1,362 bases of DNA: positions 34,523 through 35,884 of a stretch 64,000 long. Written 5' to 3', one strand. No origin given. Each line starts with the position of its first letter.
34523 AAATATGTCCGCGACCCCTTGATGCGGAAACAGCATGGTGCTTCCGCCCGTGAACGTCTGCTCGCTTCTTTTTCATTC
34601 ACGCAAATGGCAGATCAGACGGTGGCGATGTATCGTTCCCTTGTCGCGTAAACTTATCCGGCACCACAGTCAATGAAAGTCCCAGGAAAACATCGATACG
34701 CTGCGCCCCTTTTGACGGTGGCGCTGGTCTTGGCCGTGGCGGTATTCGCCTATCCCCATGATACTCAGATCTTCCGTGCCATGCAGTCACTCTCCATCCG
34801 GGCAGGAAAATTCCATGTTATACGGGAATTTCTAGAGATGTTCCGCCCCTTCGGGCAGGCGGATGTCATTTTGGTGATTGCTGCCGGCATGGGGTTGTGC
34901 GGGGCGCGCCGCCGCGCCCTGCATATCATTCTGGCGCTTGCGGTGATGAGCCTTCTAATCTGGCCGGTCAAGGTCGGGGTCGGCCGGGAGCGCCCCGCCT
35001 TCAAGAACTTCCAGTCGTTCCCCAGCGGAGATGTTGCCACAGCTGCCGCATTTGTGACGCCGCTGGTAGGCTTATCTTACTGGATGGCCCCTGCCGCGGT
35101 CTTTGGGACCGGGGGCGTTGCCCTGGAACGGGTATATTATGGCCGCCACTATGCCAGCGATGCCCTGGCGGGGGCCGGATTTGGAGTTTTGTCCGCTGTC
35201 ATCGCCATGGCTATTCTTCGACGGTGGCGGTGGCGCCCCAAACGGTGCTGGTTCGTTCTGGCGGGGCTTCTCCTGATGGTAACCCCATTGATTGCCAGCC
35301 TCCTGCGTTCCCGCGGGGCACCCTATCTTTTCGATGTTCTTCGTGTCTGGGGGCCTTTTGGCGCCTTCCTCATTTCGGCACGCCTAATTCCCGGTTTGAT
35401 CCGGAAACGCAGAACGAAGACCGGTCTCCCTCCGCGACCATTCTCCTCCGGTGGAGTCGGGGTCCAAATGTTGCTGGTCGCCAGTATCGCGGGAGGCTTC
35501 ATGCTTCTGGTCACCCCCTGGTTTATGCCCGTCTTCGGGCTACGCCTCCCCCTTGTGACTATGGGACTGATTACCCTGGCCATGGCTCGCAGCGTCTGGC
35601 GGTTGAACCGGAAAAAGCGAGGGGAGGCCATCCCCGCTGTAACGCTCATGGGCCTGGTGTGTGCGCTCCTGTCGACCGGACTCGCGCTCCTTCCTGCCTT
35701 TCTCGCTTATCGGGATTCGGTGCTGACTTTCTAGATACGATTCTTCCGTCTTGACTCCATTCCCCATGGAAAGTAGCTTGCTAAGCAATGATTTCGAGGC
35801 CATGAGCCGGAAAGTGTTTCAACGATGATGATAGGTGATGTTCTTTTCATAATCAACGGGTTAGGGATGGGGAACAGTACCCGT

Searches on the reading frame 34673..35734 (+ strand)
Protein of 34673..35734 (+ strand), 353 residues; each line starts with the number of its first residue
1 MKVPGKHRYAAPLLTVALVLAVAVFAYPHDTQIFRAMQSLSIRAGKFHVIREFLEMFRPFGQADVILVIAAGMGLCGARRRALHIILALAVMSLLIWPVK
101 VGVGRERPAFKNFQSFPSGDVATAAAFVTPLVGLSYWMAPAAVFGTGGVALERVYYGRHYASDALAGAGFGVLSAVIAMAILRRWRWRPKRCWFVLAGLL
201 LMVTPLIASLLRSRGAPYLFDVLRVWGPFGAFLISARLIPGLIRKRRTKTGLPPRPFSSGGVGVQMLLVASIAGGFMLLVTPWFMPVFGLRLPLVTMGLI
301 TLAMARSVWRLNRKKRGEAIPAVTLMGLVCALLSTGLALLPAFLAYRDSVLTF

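Call 71: find_encoding_contigs(protein=window:34673-35734:+, flank=10000, max_places=1)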
Protein window:34673-35734:+ (353 aa): 4 contigs read that carry it; 1 place shown.
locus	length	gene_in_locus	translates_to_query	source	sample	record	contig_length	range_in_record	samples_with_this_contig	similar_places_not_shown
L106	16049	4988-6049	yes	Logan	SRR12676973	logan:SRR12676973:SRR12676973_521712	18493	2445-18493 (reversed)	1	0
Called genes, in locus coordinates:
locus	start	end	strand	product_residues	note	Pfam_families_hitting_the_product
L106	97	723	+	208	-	PF01618:MotA_ExbB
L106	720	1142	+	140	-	PF02472:ExbD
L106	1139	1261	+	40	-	-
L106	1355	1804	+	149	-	-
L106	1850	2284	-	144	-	-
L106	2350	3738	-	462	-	PF09594:GT87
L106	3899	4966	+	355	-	PF13439:Glyco_transf_4, PF13579:Glyco_trans_4_4, PF20706:GT4-conflict, PF00534:Glycos_transf_1, PF13692:Glyco_trans_1_4, PF13524:Glyco_trans_1_2 (weak)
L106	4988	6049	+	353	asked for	PF01569:PAP2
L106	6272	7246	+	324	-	PF04101:Glyco_tran_28_C, PF13528:Glyco_trans_1_3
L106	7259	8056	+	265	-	PF04794:YdjC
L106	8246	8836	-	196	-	PF04140:ICMT (weak), PF04191:PEMT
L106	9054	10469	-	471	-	PF27149:YdjY (faint)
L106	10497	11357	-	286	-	PF06629:MipA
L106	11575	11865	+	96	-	-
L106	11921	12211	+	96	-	-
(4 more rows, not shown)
